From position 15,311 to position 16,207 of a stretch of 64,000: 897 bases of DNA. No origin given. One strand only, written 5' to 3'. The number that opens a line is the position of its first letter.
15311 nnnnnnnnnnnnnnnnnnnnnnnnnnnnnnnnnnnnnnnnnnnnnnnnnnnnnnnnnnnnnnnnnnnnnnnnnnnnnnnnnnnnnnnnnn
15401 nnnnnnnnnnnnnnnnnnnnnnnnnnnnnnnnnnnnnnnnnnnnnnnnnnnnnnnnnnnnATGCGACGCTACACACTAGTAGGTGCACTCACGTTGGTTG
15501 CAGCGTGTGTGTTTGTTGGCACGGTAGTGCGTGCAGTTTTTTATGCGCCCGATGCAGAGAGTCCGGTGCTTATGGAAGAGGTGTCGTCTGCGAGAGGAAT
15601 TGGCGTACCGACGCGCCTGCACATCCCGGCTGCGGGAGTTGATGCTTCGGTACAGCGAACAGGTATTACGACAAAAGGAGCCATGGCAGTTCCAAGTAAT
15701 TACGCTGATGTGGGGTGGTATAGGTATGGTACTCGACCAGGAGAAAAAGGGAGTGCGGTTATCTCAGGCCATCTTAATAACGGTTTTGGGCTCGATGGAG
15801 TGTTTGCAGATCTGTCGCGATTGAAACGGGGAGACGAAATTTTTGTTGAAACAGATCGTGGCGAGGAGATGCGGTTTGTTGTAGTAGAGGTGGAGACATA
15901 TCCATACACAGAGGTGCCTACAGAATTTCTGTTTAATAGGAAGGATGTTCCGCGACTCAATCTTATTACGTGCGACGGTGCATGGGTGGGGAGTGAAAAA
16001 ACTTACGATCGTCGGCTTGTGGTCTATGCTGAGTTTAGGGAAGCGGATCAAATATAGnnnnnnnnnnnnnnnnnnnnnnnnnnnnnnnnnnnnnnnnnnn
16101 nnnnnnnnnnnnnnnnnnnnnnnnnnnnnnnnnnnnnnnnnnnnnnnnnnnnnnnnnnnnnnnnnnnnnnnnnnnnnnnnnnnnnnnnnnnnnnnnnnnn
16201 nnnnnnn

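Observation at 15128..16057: Sortase paired with a minimal Thr-rich substrate (VPNTG sorting signal)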

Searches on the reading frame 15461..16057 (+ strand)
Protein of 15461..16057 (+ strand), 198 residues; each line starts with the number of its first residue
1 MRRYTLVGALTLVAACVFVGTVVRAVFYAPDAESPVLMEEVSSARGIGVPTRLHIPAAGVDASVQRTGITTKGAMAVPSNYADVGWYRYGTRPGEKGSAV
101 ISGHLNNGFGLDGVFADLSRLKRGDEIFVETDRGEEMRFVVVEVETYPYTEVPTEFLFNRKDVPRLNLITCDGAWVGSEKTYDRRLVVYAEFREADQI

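Call 4: search_protein_families(library=pfam, proteins=[window:15461-16057:+], max_evalue=1)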
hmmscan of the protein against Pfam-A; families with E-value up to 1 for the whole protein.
window:15461-16057:+ (198 aa): 1 family
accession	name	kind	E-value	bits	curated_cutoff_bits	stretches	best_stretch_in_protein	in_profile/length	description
PF04203.18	Sortase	-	1.5e-23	83.3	26.6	1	53-191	1-123/125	Sortase domain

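Call 5: search_protein_families(library=ncbifam, proteins=[window:15461-16057:+], max_evalue=1)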
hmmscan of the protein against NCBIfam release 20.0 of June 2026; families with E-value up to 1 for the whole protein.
window:15461-16057:+ (198 aa): 9 families
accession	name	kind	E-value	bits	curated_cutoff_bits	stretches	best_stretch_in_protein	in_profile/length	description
NF033748.1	class_F_sortase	subfamily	8.6e-38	129.4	166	1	49-191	10-153/155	class F sortase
NF033747.1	class_E_sortase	subfamily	3.9e-09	36.6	160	1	51-195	72-208/211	class E sortase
NF058671.1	sortase_SrtD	exception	6.1e-06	26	140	1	84-171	91-168/187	class D sortase, LPxTATN-specific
NF033746.1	class_D_sortase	subfamily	7.4e-06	25.8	165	1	84-179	37-123/135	class D sortase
TIGR01076.1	sortase_fam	subfamily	7.8e-06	25.7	39.35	1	92-177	35-117/136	sortase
NF033745.1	class_C_sortase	subfamily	3.7e-05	23.6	160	1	94-179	132-212/220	class C sortase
TIGR03784.1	marine_sortase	equivalog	7.3e-05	22.5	158.25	1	91-172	85-157/174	class GN sortase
NF009319.0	PRK12674.2-4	equivalog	0.012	15.4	149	1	6-51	32-74/140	Na+/H+ antiporter subunit G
NF038351.1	cyt_ox_assem_30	subfamily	0.058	13.2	27.5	1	12-27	13-28/30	cytochrome oxidase small assembly protein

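Call 9: find_related_loci(query=window:15461-16057:+, collection=genome_contigs, flank=4000)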
Query window:15461-16057:+ (198 aa) in genome_contigs; peptide patterns used: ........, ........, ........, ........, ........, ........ (x = any residue, [..] = any of these).
151 stretches matched a pattern, but none encodes a relative of the query by tblastn (E <= 1e-3).

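Call 29: find_homologous_proteins(query=window:15461-16054:+, max_evalue=0.00001)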
Query window:15461-16054:+ (198 aa): 369 proteins with E <= 0.00001 among 772 candidates; the best 120 are listed.
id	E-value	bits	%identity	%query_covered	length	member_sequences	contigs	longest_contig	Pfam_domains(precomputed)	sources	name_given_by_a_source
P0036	1.8e-127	440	100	100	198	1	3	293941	PF04203.19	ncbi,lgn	-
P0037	3.9e-80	286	65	99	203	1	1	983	PF04203.19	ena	-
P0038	1.5e-71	258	61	99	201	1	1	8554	PF04203.19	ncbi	-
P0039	1.2e-70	255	59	98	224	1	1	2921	PF04203.19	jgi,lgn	-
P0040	5.2e-64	233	59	95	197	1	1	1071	PF04203.19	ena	-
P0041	1.6e-63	232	55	96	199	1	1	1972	PF04203.19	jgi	-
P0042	4.8e-63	230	56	94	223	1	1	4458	PF04203.19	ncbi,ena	-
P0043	1.6e-62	228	56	97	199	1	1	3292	PF04203.19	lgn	-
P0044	1.3e-60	222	54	93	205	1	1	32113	PF04203.19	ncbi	-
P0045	1.4e-60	222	54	96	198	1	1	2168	PF04203.19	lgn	-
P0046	2.6e-59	218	53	96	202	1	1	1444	PF04203.19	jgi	jgi:sortase A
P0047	6.0e-59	217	53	92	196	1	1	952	PF04203.19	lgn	-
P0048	9.2e-59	216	51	97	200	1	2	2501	PF04203.19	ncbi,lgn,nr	ncbi:MAG TPA: class F sortase [Candidatus Paceibacterota bacterium]|nr:class F sortase [Candidatus P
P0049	1.4e-58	215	53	97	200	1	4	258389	PF04203.19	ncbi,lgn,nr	ncbi:class F sortase [Candidatus Kaiserbacteria bacterium]|nr:class F sortase [Candidatus Kaiserbact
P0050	1.4e-58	215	53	95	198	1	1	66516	PF04203.19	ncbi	-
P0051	1.5e-58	215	51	93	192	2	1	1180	PF04203.19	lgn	-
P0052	4.0e-58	214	54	88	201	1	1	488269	PF04203.19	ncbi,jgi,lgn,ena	jgi:LPXTG-site transpeptidase (sortase) family protein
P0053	5.4e-58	214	53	96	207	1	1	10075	PF04203.19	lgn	-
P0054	7.6e-58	213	52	94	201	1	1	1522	PF04203.19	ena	-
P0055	8.6e-58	213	58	87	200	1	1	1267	PF04203.19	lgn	-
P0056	1.0e-57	213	55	96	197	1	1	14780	PF04203.19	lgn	-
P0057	1.3e-57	212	53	93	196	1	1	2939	PF04203.19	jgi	-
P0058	1.6e-57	212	51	96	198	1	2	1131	PF04203.19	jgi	jgi:sortase (surface protein transpeptidase)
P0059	1.8e-57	212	51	97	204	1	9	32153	PF04203.19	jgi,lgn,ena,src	-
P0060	3.0e-57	211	53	89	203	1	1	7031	PF04203.19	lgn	-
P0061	3.1e-57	211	53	94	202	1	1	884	PF04203.19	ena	-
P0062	3.4e-57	211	54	94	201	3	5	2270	PF04203.19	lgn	-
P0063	4.5e-57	211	49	95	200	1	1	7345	PF04203.19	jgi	jgi:sortase A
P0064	4.5e-57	211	52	94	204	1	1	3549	PF04203.19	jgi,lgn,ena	-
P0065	5.9e-57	210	52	93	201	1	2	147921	PF04203.19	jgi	jgi:sortase A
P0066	6.5e-57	210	52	98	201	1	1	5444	PF04203.19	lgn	-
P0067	6.7e-57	210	51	98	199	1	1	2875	PF04203.19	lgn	-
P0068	8.8e-57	210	51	96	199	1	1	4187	PF04203.19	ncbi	-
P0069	2.5e-56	208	51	95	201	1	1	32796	PF04203.19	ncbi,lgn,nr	ncbi:class F sortase [Candidatus Kaiserbacteria bacterium]|nr:class F sortase [Candidatus Kaiserbact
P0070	4.0e-56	207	50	96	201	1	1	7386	PF04203.19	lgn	-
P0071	8.3e-56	206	51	96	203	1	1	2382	PF04203.19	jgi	jgi:sortase (surface protein transpeptidase)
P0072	1.3e-55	206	51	96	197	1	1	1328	PF04203.19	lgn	-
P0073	1.5e-55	206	50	97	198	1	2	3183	PF04203.19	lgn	-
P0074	2.0e-55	205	52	95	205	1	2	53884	PF04203.19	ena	-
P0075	2.3e-55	205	53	86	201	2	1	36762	PF04203.19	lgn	-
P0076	3.2e-55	204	51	93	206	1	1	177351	PF04203.19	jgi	jgi:sortase A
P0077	3.4e-55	204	48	97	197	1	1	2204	PF04203.19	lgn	-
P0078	3.8e-55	204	54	91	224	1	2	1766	PF04203.19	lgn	-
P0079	3.9e-55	204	52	94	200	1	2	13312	PF04203.19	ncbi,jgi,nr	ncbi:MAG TPA: class F sortase [Candidatus Paceibacterota bacterium]|jgi:LPXTG-site transpeptidase (s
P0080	4.5e-55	204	52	92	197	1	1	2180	PF04203.19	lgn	-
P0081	4.6e-55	204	52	97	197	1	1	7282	PF04203.19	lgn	-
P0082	5.2e-55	204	59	73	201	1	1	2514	PF04203.19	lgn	-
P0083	1.0e-54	203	54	95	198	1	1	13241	PF04203.19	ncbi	-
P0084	1.3e-54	202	48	96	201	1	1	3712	PF04203.19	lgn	-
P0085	2.0e-54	202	50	95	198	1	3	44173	PF04203.19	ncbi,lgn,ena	-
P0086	2.3e-54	202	48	97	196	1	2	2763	PF04203.19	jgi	jgi:LPXTG-site transpeptidase (sortase) family protein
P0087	2.7e-54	201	51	96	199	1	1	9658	PF04203.19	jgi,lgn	-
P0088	3.0e-54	201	48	97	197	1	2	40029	PF04203.19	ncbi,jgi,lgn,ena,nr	ncbi:MAG TPA: class F sortase [Candidatus Paceibacterota bacterium]|nr:class F sortase [Candidatus P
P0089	3.3e-54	201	50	98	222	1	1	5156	PF04203.19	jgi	-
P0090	3.5e-54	201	52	93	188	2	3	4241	PF04203.19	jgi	jgi:sortase A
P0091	4.1e-54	201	51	94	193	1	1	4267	PF04203.19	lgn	-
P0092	4.4e-54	201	49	97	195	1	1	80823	PF04203.19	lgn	-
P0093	4.7e-54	201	52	89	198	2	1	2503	PF04203.19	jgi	jgi:sortase A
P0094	5.5e-54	200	52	91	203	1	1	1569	PF04203.19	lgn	-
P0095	5.5e-54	200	49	94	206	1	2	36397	PF04203.19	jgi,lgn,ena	-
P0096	1.3e-53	199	52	93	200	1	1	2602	PF04203.19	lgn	-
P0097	1.5e-53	199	65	72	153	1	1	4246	PF04203.19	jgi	jgi:sortase (surface protein transpeptidase)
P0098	1.6e-53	199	51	92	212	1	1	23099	PF04203.19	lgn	-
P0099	2.5e-53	198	49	96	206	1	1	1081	PF04203.19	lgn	-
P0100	2.6e-53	198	49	98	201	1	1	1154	PF04203.19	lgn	-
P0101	3.2e-53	198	51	93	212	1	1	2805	PF04203.19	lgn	-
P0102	3.3e-53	198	52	97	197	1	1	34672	PF04203.19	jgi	jgi:sortase A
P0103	3.4e-53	198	51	87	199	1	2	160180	PF04203.19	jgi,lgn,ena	jgi:LPXTG-site transpeptidase (sortase) family protein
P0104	3.9e-53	198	49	95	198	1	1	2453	PF04203.19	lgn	-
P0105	4.3e-53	198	49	97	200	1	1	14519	PF04203.19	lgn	-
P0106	4.8e-53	197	48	94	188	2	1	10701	PF04203.19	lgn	-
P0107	4.9e-53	197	49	97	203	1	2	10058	PF04203.19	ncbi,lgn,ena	-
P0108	6.5e-53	197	51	88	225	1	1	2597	PF04203.19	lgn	-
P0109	7.8e-53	197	53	92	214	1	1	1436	PF04203.19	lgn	-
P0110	8.5e-53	197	48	99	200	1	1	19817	PF04203.19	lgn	-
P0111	1.1e-52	196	52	95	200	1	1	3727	PF04203.19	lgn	-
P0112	1.1e-52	196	51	95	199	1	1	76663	PF04203.19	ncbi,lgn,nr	ncbi:MAG: class sortase [Candidatus Adlerbacteria bacterium]|nr:class sortase [Candidatus Adlerbacte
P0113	1.2e-52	196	52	96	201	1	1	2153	PF04203.19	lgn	-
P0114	1.4e-52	196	50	94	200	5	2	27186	PF04203.19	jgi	jgi:LPXTG-site transpeptidase (sortase) family protein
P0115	1.6e-52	196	51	93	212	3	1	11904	PF04203.19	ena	-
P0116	1.9e-52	195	52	95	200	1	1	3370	PF04203.19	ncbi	-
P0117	1.9e-52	195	53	97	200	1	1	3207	PF04203.19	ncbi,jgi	jgi:LPXTG-site transpeptidase (sortase) family protein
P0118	2.2e-52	195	48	91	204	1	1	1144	PF04203.19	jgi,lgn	jgi:hypothetical protein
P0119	2.5e-52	195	50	95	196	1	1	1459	PF04203.19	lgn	-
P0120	3.0e-52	195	52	89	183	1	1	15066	PF04203.19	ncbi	-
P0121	3.4e-52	195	51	96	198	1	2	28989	PF04203.19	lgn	-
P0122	3.5e-52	195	49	93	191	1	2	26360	PF04203.19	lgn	-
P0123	4.7e-52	194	50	94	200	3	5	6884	PF04203.19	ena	-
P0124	5.0e-52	194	51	89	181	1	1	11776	PF04203.19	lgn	-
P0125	7.3e-52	194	48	94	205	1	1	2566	PF04203.19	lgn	-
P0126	1.0e-51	193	50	94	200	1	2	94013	PF04203.19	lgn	-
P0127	1.0e-51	193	49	97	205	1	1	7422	PF04203.19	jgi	jgi:sortase (surface protein transpeptidase)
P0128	1.0e-51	193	62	72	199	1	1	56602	PF04203.19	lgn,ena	-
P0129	1.1e-51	193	49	93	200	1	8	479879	PF04203.19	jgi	jgi:sortase (surface protein transpeptidase)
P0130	1.5e-51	193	51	93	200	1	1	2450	PF04203.19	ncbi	-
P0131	1.5e-51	192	46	95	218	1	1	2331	PF04203.19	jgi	jgi:sortase A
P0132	1.5e-51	192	53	89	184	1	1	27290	PF04203.19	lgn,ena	-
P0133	1.5e-51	192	52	93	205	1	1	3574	PF04203.19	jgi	jgi:LPXTG-site transpeptidase (sortase) family protein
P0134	1.5e-51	192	48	97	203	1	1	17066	PF04203.19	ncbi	-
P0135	2.2e-51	192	47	94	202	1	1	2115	PF04203.19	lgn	-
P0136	2.3e-51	192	49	94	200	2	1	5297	PF04203.19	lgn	-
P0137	2.4e-51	192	50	96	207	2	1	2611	PF04203.19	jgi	-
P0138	2.4e-51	192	53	91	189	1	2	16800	PF04203.19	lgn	-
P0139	2.8e-51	192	50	92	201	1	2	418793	PF04203.19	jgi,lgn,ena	-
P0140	3.2e-51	191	44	97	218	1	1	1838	PF04203.19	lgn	-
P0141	3.9e-51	191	48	94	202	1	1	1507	PF04203.19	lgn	-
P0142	4.8e-51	191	46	98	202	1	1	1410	PF04203.19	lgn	-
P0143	5.4e-51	191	58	71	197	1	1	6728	PF04203.19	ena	-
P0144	5.6e-51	191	48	95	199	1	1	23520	PF04203.19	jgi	jgi:sortase (surface protein transpeptidase)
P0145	5.9e-51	191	48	96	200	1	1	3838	PF04203.19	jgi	jgi:LPXTG-site transpeptidase (sortase) family protein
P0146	6.2e-51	190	45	93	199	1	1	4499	PF04203.19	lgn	-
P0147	7.4e-51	190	50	92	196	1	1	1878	PF04203.19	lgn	-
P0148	7.6e-51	190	50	93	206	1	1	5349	PF04203.19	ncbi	-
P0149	7.7e-51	190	52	88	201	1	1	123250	PF04203.19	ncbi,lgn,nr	ncbi:MAG: class F sortase [Candidatus Pacebacteria bacterium]|nr:class F sortase [Candidatus Paceiba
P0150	9.0e-51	190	51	93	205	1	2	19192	PF04203.19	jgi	jgi:sortase (surface protein transpeptidase)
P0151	9.1e-51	190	52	94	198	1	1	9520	PF04203.19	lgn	-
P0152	1.1e-50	190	48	96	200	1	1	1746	PF04203.19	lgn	-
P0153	1.1e-50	190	46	93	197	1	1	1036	PF04203.19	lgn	-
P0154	1.3e-50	189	58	71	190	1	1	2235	PF04203.19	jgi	-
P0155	1.3e-50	189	52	95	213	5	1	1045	PF04203.19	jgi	jgi:LPXTG-site transpeptidase (sortase) family protein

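Call 31: find_related_loci(query=A2, collection=genome_contigs, flank=3000)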
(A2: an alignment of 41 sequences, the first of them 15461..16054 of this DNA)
Query A2 (198 aa) in genome_contigs; peptide patterns used: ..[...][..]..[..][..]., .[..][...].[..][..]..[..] (x = any residue, [..] = any of these).
561 stretches matched a pattern; 494 encode a relative of the query (tblastn E <= 1e-3); the best 80 are kept; 80 distinct loci.
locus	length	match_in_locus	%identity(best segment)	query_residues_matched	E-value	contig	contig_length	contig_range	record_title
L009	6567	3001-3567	54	8-192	9e-66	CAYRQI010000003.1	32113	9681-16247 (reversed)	MAG TPA_asm: uncultured Candidatus Saccharibacteria bacterium isolate SRP124282_co5_37 genome assembly, contig: NODE_44_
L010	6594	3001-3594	53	1-192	3e-65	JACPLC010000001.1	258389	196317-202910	MAG: Candidatus Kaiserbacteria bacterium isolate NC_groundwater_511_Ag_S-0.1um_54_12 S35_SO-1_scaffold_84586, whole geno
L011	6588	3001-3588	51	1-194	5e-63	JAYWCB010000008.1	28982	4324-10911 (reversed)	MAG: Candidatus Paceibacterota bacterium isolate GL94_DN_metabat_15 GL94_DN_metabat_15_7, whole genome shotgun sequence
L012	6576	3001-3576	52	1-189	8e-62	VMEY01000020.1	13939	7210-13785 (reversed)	MAG: Parcubacteria group bacterium Athens0416_74 Athens041674_scaffold_3794, whole genome shotgun sequence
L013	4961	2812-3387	51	1-192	6e-62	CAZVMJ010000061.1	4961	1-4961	MAG TPA_asm: uncultured Candidatus Saccharibacteria bacterium isolate SRP292972_co3_52 genome assembly, contig: NODE_576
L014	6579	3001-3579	51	1-189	8e-62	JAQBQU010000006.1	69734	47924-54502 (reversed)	MAG: Candidatus Kaiserbacteria bacterium isolate RYN_381 scaffold_3352910, whole genome shotgun sequence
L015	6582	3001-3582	52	6-192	4e-62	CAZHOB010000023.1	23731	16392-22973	MAG TPA_asm: uncultured Candidatus Saccharibacteria bacterium isolate SRP193066_co2_91 genome assembly, contig: NODE_111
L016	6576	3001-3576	53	1-189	4e-62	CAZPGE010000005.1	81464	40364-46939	MAG TPA_asm: uncultured Candidatus Saccharibacteria bacterium isolate ERP113451_co1_69 genome assembly, contig: NODE_176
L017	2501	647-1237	51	1-192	4e-62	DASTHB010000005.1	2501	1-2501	MAG TPA_asm: Candidatus Paceibacterota bacterium isolate SMAG_U46 k141_1550642, whole genome shotgun sequence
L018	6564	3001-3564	54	7-190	1e-61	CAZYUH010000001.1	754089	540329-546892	MAG TPA_asm: uncultured Candidatus Saccharibacteria bacterium isolate binchicken_co277_212 genome assembly, contig: NODE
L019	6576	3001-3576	51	3-190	1e-60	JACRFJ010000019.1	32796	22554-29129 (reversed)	MAG: Candidatus Kaiserbacteria bacterium isolate NC_groundwater_1722_Pr3_B-0.1um_52_27 SR-2_scaffold_141_1040422, whole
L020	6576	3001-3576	52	1-189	3e-60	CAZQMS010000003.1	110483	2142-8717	MAG TPA_asm: uncultured Candidatus Saccharibacteria bacterium isolate SRP329715_co2_386 genome assembly, contig: NODE_35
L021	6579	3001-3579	50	1-189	6e-60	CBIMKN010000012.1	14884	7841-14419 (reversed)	MAG TPA_asm: uncultured bacterium isolate SRR16817059_concoct_14 genome assembly, contig: ERZ27394141.678, whole genome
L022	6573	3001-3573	48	7-194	5e-60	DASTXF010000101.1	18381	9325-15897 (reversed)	MAG TPA_asm: Candidatus Paceibacterota bacterium isolate SMAG_U2407 k141_432481, whole genome shotgun sequence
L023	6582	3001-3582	49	1-192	1e-59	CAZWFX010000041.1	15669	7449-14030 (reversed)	MAG TPA_asm: uncultured Candidatus Saccharibacteria bacterium isolate SRP278252_co2_728 genome assembly, contig: NODE_77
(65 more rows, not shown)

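Call 37: search_solved_structures(query=A2, max_evalue=0.001)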
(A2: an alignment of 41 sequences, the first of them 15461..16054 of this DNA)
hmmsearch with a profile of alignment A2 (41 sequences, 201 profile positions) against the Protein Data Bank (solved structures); distinct sequences matched with E-value up to 0.001: 11.
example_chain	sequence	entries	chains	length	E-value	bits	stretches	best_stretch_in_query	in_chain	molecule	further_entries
4d70_A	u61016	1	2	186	2.4e-07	33.4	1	84-179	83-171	SORTASE FAMILY PROTEIN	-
8t28_A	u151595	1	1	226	5.4e-06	29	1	100-179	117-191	Class C sortase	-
24rr_A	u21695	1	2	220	7.5e-06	28.5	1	100-185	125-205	Ebp pilus assembly class C sortase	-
2xwg_A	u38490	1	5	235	6.4e-05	25.5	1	100-181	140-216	SORTASE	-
5k9a_A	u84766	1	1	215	0.00037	23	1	101-184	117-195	Putative fimbrial associated sortase-like protein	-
6bwe_A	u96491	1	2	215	0.00037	23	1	101-184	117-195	Putative fimbrial associated sortase-like protein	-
9iok_A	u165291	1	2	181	0.00038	23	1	59-200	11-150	Peptidase C60, sortase A and B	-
9m4u_B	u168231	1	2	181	0.00041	22.9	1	59-200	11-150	Peptidase C60, sortase A and B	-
9iv0_A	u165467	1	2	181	0.00042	22.8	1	58-200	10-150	Peptidase C60, sortase A and B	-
9m5i_B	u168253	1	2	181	0.00045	22.7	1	59-200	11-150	Peptidase C60, sortase A and B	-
9m5j_B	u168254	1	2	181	0.00071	22.1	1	88-200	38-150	Peptidase C60, sortase A and B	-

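Call 46: predict_structure(alignment_id=A2)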
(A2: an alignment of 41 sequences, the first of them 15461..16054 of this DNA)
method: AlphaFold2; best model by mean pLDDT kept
length: 198 residues; sequences in the alignment: 41
mean_pLDDT: 92.6   pTM: 0.84
mean pLDDT of the five models: 92.6, 91.3, 91.2, 88.3, 86.2
residues with pLDDT >= 90: 160; 70-90: 30; 50-70: 7; < 50: 1
segments of 3 or more residues with pLDDT < 50: none
pLDDT, mean of each block of 10 residues (from residue 1): 94 97 83 76 80 98 96 91 95 96 92 97 98 97 98 95 97 94 97 79
secondary structure, 60 per line:
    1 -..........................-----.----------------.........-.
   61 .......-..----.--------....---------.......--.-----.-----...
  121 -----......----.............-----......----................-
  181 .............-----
elements in order: H2-27 E50-55 E60-67 E84-87 E97-103 E126-131 E136-148 H154-159 E164-176 E181-193

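Call 51: fold_search(model_id=the predicted structure, library=pdb)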
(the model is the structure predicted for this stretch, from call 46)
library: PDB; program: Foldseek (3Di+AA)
matches with E <= 10: 427; with E <= 0.001: 115
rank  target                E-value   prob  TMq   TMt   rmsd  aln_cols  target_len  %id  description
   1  7s4o_B                1.6e-09  1.00  0.56  0.68   6.0       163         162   18  Structure of C208A Sortase A from Streptococcus pyogenes bound to LPATS peptide (released 2022-09-07)
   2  7s4o_A                2.3e-09  1.00  0.56  0.64   5.8       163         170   18  Structure of C208A Sortase A from Streptococcus pyogenes bound to LPATS peptide (released 2022-09-07)
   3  6bwe_B                2.5e-09  1.00  0.60  0.63   5.6       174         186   20  Sortase A from Corynebacterium diphtheriae, lid mutant (released 2017-12-27)
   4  5hu4                  2.6e-09  1.00  0.56  0.75   3.6       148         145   24  Cystal structure of listeria monocytogenes sortase A (released 2017-02-01)
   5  5k9a                  3.1e-09  1.00  0.56  0.52   5.0       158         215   20  Sortase A from Corynebacterium diphtheriae (released 2016-06-15)
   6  7t8z_A                3.3e-09  1.00  0.56  0.69   3.4       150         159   19  Structure of Class A sortase from Streptococcus pyogenes bound to lipid II mimetic, LPATA: Thr-out conformation (released 2022-09-07)
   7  7s51_A                3.7e-09  1.00  0.56  0.68   5.8       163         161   18  Structure of C208A Sortase A from Streptococcus pyogenes bound to LPATA peptide (released 2022-09-07)
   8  6ixz_B                5.5e-09  1.00  0.53  0.59   3.8       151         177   19  X-ray structure of sortase C from Clostridium perfringens SM101 (released 2019-08-14)
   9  7v6k_A                5.5e-09  1.00  0.56  0.69   4.0       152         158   19  Crystal structure of Sortase A from Streptococcus pyogenes in complex with ML346 (released 2021-12-29)
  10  3rcc_F                6.5e-09  1.00  0.52  0.76   3.9       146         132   18  Crystal Structure of the Streptococcus agalactiae Sortase A (released 2011-09-07)
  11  3o0p                  7.2e-09  1.00  0.56  0.57   8.0       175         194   16  Pilus-related Sortase C of Group B Streptococcus (released 2011-03-09)
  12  3fn5_A                7.6e-09  1.00  0.56  0.68   5.8       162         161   18  Crystal structure of sortase A (Spy1154) from Streptococcus pyogenes serotype M1 strain SF370 (released 2009-01-06)
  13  2xwg_D                9.1e-09  1.00  0.58  0.62   7.8       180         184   20  Crystal structure of sortase C-1 from Actinomyces oris (formerly Actinomyces naeslundii) (released 2011-02-23)
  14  6ixz_A                1.0e-08  1.00  0.55  0.57   5.6       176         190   18  X-ray structure of sortase C from Clostridium perfringens SM101 (released 2019-08-14)
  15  2xwg_E                1.1e-08  1.00  0.55  0.61   3.7       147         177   23  Crystal structure of sortase C-1 from Actinomyces oris (formerly Actinomyces naeslundii) (released 2011-02-23)
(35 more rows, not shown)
